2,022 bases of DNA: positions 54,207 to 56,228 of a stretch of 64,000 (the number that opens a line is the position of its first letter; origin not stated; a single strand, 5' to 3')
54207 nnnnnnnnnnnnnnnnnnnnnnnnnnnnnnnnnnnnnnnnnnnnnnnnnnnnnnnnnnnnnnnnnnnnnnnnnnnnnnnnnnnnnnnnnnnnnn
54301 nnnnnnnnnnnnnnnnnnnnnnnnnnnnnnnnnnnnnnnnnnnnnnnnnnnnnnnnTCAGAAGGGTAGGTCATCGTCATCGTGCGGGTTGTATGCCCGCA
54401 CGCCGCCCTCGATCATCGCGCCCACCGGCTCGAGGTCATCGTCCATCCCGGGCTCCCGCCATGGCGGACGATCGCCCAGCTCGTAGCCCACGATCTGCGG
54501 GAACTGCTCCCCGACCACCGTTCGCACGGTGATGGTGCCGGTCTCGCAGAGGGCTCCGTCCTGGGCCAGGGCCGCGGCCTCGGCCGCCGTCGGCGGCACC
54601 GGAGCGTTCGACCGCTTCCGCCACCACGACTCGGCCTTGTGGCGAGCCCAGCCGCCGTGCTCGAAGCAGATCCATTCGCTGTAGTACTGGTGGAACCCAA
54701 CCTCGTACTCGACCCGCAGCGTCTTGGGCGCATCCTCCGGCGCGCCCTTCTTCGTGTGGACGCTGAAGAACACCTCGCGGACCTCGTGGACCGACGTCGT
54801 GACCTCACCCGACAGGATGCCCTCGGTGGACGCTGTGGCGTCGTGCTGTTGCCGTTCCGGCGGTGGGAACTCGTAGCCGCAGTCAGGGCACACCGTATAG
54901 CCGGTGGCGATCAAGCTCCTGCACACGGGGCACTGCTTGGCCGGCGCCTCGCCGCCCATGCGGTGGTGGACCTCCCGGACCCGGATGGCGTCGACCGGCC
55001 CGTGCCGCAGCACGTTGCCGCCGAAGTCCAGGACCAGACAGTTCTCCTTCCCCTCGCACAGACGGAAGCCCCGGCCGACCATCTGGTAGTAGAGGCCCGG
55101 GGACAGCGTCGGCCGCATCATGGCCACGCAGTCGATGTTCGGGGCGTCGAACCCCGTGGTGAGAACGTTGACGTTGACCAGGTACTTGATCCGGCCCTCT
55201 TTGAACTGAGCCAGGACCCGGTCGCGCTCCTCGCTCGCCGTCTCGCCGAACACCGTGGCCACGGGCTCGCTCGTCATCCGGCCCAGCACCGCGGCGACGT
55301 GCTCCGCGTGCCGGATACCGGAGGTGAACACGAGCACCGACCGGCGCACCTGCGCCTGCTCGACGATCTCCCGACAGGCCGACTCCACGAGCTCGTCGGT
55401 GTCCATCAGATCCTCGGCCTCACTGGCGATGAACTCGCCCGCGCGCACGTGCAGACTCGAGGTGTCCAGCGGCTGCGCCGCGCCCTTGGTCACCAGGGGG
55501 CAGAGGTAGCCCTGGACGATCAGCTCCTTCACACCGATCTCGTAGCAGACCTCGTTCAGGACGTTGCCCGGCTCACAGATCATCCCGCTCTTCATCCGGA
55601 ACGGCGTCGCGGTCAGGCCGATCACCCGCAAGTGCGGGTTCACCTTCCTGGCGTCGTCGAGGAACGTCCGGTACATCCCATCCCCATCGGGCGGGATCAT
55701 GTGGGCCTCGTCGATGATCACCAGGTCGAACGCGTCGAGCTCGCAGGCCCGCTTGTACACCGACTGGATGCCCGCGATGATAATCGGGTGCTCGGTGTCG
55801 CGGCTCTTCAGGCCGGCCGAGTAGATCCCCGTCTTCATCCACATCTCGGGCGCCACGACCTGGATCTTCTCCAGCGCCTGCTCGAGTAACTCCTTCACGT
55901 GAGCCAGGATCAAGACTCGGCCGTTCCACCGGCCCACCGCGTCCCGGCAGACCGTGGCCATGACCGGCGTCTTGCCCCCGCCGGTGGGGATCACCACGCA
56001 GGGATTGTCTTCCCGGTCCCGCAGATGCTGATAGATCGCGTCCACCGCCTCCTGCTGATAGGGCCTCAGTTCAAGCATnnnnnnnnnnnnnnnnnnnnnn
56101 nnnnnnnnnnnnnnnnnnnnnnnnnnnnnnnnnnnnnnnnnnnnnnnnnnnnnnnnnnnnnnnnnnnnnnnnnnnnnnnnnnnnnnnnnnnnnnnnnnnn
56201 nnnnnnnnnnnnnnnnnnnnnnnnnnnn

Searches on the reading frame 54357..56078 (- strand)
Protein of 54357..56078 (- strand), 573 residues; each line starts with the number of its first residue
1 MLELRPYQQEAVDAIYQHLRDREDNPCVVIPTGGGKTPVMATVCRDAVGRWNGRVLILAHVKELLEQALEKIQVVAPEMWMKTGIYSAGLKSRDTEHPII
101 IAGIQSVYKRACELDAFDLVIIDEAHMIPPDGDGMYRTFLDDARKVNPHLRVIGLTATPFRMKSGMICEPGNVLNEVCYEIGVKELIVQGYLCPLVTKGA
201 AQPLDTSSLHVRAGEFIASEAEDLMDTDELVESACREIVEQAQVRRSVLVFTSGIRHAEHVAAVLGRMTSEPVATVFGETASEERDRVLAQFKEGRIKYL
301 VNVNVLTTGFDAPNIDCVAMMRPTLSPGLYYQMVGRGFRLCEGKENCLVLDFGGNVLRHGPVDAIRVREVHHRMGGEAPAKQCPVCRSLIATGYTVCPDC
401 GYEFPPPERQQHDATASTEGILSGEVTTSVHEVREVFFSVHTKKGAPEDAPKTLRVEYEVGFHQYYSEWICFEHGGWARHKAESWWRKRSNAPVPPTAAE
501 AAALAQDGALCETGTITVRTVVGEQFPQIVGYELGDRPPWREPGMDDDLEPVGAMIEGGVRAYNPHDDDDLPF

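Call 7: search_protein_families(library=pfam, proteins=[window:54357-56078:-], max_evalue=0.01)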
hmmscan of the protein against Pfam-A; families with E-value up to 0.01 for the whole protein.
window:54357-56078:- (573 aa): 9 families
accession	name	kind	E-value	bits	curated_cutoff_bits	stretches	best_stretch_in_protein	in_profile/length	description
PF04851.21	ResIII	-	2.3e-27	96.3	22.5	1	2-161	2-164/164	Type III restriction enzyme, res subunit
PF00271.37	Helicase_C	-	6.6e-18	65.4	23.5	1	235-339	7-108/110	Helicase conserved C-terminal domain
PF00270.35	DEAD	-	5.4e-13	49.5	26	1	5-160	1-161/167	DEAD/DEAH box helicase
PF10571.15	UPF0547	-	1.3e-06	28.8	29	1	381-406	1-26/26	Uncharacterised protein family UPF0547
PF18766.7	SWI2_SNF2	-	0.00016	21.8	26.7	1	7-163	1-159/221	SWI2/SNF2 ATPase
PF13604.12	AAA_30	-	0.0011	19.2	27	1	5-154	3-123/191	AAA domain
PF13248.11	Zn_ribbon_3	-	0.0043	16.9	27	1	381-403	3-25/26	zinc-ribbon domain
PF18439.7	zf_UBZ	-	0.0047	17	25.6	0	395-413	3-21/32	Ubiquitin-Binding Zinc Finger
PF18912.6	DZR_2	-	0.0095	16.2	27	0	381-406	8-33/56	Double zinc ribbon domain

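Call 36: find_related_loci(query=window:54357-56078:-, collection=viral_contigs, flank=10000)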
Query window:54357-56078:- (573 aa) in viral_contigs; peptide patterns used: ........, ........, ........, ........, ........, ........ (x = any residue, [..] = any of these).
34 stretches matched a pattern; 32 encode a relative of the query (tblastn E <= 1e-3); 31 distinct loci.
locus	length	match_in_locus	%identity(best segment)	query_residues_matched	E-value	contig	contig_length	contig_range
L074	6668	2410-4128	98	1-573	0e+0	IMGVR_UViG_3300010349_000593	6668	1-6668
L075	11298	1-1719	98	1-573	0e+0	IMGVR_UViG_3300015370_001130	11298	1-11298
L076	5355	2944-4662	97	1-573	0e+0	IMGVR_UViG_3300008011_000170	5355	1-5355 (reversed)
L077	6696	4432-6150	96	1-573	0e+0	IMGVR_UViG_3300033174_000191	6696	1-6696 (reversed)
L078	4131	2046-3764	90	1-573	0e+0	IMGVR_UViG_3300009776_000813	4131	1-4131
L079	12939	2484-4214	90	1-573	0e+0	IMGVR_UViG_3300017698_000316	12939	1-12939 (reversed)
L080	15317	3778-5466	92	1-563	0e+0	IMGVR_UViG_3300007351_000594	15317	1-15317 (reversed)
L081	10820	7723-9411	86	1-563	0e+0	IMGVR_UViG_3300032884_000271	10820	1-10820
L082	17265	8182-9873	86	1-564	0e+0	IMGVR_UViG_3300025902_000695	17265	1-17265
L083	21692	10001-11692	86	1-564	0e+0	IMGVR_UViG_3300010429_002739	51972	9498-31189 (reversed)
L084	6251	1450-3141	82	1-573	0e+0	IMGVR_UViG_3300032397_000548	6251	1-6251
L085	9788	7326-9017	82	1-573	0e+0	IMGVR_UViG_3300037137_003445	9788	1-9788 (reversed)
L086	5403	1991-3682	81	1-573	0e+0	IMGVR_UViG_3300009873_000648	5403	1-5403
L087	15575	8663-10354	81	1-573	0e+0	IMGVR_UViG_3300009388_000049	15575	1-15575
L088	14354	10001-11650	80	1-550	0e+0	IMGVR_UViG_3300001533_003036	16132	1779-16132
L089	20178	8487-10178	76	1-573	0e+0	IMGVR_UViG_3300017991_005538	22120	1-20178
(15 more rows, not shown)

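Call 86: search_solved_structures(query=L089:1-1542:-, max_evalue=0.00001)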
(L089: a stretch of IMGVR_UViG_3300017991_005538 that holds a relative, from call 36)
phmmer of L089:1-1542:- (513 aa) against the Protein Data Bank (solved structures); distinct sequences matched with E-value up to 0.00001: 14.
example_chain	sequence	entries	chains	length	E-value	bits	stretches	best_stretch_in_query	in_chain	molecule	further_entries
3bvp_A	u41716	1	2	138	2.5e-18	69.5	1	10-140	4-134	TP901-1 Integrase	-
4m6f_A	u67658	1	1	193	1e-15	60.9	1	51-167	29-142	DNA-invertase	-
3uj3_X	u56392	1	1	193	1.4e-15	60.4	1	51-166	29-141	DNA-invertase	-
3guv_A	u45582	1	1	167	1e-14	57.6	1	9-162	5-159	Site-specific recombinase, resolvase family protein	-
9dxh_A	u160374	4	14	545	2e-13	53.3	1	63-477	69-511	Resolvase homolog YokA | Site-specific recombinase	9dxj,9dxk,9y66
9dxd_A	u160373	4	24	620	3.6e-13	52.5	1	63-477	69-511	Resolvase homolog YokA,SPbeta prophage-derived uncharacterized protein YotN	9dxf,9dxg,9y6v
9iu2_A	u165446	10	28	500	1.6e-12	50.3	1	62-422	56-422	Integrase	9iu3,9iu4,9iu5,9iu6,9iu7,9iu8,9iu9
2gm4_A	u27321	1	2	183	4.8e-11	45.5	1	45-159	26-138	Transposon gamma-delta resolvase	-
1gdr_A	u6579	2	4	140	5.4e-10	42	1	44-156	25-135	GAMMA DELTA-RESOLVASE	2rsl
1gdt_A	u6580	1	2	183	6.5e-10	41.7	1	44-159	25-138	PROTEIN (GAMMA DELTA RESOLVASE)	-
5cy1_A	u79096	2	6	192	1.2e-09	40.9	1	44-160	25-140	Transposon Tn3 resolvase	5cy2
1zr2_A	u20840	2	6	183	3e-09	39.5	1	45-159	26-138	Transposon gamma-delta resolvase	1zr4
2gm5_A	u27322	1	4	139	1.2e-08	37.6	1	44-153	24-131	Transposon gamma-delta resolvase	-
3g13_A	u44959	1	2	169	6e-08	35.2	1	9-163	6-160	Putative conjugative transposon recombinase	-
